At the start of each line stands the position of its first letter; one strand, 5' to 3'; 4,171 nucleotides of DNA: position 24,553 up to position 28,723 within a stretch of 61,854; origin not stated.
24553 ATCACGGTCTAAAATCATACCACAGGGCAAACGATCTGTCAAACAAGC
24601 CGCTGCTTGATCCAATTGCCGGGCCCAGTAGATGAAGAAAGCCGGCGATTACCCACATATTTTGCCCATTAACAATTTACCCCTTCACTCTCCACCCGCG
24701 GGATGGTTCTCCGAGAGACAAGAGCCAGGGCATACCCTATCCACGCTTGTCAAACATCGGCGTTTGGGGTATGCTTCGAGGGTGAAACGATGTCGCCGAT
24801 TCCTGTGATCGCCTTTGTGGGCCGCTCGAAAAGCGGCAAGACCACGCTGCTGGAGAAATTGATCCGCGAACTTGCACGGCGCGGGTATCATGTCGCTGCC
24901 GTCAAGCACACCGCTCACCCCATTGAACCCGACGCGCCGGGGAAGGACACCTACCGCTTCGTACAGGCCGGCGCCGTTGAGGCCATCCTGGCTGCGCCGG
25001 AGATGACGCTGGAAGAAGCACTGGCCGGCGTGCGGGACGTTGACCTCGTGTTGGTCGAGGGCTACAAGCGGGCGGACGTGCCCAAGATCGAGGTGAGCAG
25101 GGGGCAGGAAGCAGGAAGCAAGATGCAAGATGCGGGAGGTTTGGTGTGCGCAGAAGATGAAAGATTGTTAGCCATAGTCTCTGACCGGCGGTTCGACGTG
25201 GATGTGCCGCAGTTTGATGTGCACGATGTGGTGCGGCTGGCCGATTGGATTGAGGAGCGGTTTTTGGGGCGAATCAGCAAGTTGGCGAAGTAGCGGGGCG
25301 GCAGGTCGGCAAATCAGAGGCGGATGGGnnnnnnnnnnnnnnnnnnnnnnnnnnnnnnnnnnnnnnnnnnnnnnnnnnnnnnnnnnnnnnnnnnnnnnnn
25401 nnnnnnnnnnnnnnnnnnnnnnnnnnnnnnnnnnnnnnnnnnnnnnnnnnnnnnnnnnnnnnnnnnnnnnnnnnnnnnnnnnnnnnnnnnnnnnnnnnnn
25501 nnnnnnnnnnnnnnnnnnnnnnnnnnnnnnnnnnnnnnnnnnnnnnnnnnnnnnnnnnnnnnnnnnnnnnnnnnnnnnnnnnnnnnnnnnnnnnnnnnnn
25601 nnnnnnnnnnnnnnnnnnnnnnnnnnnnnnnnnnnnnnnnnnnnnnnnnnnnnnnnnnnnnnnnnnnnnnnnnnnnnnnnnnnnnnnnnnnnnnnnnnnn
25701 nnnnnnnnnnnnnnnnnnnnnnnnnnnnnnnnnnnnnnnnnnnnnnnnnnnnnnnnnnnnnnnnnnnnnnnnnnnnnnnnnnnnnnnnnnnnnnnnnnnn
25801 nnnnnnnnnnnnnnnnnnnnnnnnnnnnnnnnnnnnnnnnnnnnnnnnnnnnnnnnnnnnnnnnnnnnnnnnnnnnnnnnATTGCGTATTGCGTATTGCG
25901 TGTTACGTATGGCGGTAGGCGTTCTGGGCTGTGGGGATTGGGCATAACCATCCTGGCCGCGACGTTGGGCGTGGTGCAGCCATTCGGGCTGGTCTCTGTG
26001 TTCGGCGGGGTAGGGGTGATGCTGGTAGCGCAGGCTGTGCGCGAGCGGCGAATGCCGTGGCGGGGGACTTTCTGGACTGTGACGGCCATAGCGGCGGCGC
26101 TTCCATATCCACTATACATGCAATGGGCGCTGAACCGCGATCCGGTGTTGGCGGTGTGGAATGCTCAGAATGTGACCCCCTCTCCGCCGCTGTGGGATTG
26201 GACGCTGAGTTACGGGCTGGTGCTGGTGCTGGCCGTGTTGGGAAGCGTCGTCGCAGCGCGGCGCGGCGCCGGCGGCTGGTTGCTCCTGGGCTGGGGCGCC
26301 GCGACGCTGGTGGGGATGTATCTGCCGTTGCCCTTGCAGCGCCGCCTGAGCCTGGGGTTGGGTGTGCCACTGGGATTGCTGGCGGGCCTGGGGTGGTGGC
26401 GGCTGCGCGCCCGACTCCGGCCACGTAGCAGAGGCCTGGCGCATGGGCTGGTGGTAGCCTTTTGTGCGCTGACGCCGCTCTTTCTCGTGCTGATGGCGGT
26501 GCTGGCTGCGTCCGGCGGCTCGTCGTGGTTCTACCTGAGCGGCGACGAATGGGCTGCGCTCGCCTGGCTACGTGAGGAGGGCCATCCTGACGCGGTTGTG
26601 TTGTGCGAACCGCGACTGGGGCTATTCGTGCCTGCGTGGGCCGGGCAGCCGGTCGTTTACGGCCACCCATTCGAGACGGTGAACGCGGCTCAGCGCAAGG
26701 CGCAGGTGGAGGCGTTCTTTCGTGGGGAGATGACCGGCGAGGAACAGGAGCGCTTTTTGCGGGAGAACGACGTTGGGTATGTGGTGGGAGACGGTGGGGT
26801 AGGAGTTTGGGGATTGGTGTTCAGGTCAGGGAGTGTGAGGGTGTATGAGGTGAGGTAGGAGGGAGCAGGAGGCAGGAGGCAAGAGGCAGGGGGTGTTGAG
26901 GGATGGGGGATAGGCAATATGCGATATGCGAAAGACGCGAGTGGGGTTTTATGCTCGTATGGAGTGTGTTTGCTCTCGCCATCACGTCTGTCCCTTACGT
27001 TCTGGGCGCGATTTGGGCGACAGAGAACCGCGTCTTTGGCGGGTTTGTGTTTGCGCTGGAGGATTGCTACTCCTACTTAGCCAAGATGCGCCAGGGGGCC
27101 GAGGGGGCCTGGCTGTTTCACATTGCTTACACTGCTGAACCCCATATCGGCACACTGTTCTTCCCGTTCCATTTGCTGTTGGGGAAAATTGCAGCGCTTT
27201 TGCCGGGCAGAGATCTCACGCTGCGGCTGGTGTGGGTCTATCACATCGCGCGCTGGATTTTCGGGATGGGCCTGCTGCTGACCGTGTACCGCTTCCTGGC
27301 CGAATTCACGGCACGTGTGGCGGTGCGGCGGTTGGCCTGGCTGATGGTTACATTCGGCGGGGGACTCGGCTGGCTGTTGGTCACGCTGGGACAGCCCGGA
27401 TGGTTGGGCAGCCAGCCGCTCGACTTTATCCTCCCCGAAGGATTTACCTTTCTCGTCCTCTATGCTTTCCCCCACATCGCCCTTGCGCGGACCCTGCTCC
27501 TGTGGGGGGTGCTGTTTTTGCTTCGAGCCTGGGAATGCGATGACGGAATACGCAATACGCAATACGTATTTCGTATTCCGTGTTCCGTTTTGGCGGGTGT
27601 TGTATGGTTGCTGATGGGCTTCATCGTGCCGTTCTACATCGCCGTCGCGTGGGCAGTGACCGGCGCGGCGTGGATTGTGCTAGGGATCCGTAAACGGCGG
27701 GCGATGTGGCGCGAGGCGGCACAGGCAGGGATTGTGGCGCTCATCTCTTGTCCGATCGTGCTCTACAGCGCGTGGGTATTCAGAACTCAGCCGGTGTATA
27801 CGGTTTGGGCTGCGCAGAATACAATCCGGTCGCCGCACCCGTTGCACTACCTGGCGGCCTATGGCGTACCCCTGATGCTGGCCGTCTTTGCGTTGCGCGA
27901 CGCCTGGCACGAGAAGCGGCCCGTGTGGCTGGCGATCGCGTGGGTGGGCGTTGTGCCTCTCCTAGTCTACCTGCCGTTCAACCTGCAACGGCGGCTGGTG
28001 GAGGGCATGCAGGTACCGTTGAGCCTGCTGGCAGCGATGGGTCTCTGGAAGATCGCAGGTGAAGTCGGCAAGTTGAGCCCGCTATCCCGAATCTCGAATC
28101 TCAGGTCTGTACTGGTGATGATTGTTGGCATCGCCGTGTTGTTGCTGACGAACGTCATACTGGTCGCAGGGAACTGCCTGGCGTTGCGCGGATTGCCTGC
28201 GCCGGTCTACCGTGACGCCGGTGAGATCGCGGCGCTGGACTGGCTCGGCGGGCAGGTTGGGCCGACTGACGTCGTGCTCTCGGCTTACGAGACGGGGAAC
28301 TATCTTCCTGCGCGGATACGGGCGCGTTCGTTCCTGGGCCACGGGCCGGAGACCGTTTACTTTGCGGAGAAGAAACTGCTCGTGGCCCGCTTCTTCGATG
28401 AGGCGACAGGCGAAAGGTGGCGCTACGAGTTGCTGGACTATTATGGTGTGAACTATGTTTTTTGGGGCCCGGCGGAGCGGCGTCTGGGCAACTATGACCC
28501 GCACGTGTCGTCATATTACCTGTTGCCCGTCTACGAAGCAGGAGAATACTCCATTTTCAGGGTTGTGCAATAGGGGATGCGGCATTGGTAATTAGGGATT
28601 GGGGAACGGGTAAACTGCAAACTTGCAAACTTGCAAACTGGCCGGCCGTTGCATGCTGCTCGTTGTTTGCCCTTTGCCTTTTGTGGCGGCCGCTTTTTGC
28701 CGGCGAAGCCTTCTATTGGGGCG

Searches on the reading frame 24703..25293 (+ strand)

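Call 23: search_protein_families(library=pfam, proteins=[window:24703-25293:+], max_evalue=0.01)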
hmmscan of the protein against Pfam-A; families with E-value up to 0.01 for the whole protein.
window:24703-25293:+ (196 aa): 7 families
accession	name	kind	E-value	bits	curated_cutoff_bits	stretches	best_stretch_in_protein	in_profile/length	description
PF03205.20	MobB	-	4.8e-35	120.8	26.6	1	35-160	1-132/133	Molybdopterin guanine dinucleotide synthesis protein B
PF01926.29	MMR_HSR1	-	0.0017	18.9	21.9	1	36-117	2-80/113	50S ribosome-binding GTPase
PF01656.29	CbiA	-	0.0018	18.7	25.4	1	40-68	6-34/125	CobQ/CobB/MinD/ParA nucleotide binding domain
PF03308.22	MeaB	-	0.0061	16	23.1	1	35-67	35-67/273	Methylmalonyl Co-A mutase-associated GTPase MeaB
PF03266.21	NTPase_1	-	0.0062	16.8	23.9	0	37-65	3-31/168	NTPase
PF13401.12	AAA_22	-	0.0079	16.9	27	0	35-68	7-33/130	AAA domain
PF13191.12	AAA_16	-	0.0084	17.1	32.6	1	34-125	25-104/167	AAA ATPase domain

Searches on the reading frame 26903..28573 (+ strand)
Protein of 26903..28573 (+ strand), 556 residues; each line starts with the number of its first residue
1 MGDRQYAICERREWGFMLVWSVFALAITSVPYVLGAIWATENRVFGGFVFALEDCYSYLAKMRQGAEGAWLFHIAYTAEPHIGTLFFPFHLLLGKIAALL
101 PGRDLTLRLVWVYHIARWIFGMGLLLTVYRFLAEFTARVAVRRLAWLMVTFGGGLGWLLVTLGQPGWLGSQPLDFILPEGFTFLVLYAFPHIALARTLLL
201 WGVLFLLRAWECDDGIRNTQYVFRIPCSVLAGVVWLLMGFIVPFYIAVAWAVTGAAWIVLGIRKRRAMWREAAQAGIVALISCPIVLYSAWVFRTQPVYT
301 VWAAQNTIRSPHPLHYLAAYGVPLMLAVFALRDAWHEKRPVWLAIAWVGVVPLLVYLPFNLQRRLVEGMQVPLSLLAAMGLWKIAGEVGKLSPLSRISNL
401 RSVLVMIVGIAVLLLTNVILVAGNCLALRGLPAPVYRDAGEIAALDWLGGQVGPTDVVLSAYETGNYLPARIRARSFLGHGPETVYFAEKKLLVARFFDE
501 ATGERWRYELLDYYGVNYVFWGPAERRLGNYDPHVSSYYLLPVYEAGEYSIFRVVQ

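Call 23: search_protein_families(library=pfam, proteins=[window:26903-28573:+], max_evalue=0.01)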
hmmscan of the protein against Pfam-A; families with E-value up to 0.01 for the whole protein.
window:26903-28573:+ (556 aa): 0 families

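Call 44: find_related_loci(query=window:26903-28570:+, collection=genome_contigs, flank=10000)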
Query window:26903-28570:+ (556 aa) in genome_contigs; peptide patterns used: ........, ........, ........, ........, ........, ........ (x = any residue, [..] = any of these).
18 stretches matched a pattern, but none encodes a relative of the query by tblastn (E <= 1e-3).

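Call 61: find_homologous_proteins(query=window:26903-28570:+, max_evalue=1e-20)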
Query window:26903-28570:+ (556 aa): 857 proteins with E <= 1e-20 among 8000 candidates; the best 120 are listed.
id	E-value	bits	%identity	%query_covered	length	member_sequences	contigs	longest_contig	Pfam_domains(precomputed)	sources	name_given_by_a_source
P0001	0.0e+0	1218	100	97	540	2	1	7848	-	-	-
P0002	5.0e-280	948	76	100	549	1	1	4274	-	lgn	-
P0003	9.2e-275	931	75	99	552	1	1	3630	-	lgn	-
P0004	4.9e-269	912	75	98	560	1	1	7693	-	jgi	jgi:hypothetical protein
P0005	7.0e-262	888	71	100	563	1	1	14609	-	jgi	jgi:hypothetical protein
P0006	2.0e-257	874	72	98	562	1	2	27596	-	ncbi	-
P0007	2.2e-252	857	70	98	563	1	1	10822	-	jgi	jgi:hypothetical protein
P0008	3.9e-249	846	69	100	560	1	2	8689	-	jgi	jgi:hypothetical protein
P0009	8.0e-248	842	69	100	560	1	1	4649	-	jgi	jgi:hypothetical protein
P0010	5.4e-246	836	71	96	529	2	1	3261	-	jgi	jgi:hypothetical protein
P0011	2.3e-245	834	68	100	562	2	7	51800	-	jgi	jgi:hypothetical protein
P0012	2.1e-244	831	68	100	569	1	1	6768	-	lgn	-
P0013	5.4e-244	829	66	99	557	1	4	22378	-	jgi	jgi:hypothetical protein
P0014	9.4e-243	825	67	98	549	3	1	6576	-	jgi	jgi:hypothetical protein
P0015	1.2e-242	825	67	99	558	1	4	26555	-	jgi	jgi:hypothetical protein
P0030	5.6e-238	809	67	99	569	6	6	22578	-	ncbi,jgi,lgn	-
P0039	1.7e-234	798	67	98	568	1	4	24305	-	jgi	jgi:hypothetical protein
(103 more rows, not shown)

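Call 65: find_encoding_contigs(protein=P0039, flank=2000, max_places=1)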
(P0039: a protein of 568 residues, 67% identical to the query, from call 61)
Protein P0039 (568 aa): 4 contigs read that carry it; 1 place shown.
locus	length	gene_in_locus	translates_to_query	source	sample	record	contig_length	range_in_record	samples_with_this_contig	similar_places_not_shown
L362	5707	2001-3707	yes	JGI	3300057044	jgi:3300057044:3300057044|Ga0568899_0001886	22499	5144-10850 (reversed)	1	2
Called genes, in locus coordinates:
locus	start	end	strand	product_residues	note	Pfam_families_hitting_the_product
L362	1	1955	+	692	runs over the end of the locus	PF01564:Spermine_synth (weak)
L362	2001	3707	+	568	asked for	-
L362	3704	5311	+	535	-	-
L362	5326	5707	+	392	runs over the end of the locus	-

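Call 66: find_encoding_contigs(protein=P0030, flank=2000, max_places=1)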
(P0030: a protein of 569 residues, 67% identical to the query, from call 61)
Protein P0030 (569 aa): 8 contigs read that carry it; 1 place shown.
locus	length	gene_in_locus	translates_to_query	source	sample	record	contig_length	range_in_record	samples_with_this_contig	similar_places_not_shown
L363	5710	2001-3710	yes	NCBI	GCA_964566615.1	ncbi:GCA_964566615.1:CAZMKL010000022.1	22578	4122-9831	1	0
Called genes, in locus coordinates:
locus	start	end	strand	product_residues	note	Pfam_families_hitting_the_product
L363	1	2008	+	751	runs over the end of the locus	-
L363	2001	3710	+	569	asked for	-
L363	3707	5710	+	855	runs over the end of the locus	PF09586:YfhO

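Call 67: find_encoding_contigs(protein=P0009, flank=2000, max_places=1)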
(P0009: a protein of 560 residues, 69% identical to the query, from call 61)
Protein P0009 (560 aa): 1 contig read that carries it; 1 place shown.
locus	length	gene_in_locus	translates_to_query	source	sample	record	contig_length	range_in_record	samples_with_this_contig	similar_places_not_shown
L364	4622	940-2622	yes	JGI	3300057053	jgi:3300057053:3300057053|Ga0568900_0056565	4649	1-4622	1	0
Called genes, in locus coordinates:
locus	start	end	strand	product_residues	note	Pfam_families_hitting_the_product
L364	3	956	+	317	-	?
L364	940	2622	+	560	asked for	-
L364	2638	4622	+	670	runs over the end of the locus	?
